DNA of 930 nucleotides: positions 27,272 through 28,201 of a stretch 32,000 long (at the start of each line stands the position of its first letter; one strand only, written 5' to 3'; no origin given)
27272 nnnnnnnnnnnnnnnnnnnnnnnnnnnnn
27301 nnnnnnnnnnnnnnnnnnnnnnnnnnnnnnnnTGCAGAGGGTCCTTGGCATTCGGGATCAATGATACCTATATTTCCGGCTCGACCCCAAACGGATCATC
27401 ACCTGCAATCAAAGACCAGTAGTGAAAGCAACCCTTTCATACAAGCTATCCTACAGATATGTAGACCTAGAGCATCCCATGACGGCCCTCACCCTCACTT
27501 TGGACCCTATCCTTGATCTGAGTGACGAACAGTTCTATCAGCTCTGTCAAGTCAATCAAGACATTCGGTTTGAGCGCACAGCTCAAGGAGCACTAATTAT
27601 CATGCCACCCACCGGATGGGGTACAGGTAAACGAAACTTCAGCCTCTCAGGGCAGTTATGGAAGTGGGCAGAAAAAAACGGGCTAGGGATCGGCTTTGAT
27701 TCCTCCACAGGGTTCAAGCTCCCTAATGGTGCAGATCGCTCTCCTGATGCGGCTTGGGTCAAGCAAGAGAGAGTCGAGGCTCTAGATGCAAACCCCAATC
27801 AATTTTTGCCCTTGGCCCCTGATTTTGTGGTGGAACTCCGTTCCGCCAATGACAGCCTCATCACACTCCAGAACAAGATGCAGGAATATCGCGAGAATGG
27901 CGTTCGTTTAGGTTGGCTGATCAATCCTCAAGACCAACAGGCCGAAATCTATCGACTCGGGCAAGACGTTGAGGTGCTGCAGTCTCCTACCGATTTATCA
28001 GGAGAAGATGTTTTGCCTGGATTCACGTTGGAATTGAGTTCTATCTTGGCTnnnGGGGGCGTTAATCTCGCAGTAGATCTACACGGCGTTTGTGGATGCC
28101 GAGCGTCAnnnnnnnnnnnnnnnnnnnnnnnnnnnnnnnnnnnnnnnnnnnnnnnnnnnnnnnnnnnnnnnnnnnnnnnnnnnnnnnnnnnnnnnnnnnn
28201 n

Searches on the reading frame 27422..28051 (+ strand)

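Call 31: search_protein_families(library=pfam, proteins=[window:27422-28051:+], max_evalue=0.001)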
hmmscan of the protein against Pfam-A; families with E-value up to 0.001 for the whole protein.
window:27422-28051:+ (210 aa): 1 family
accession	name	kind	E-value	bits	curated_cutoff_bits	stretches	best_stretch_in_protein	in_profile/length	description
PF05685.18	Uma2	-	1.1e-46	158.9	27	1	36-205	2-171/172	Putative restriction endonuclease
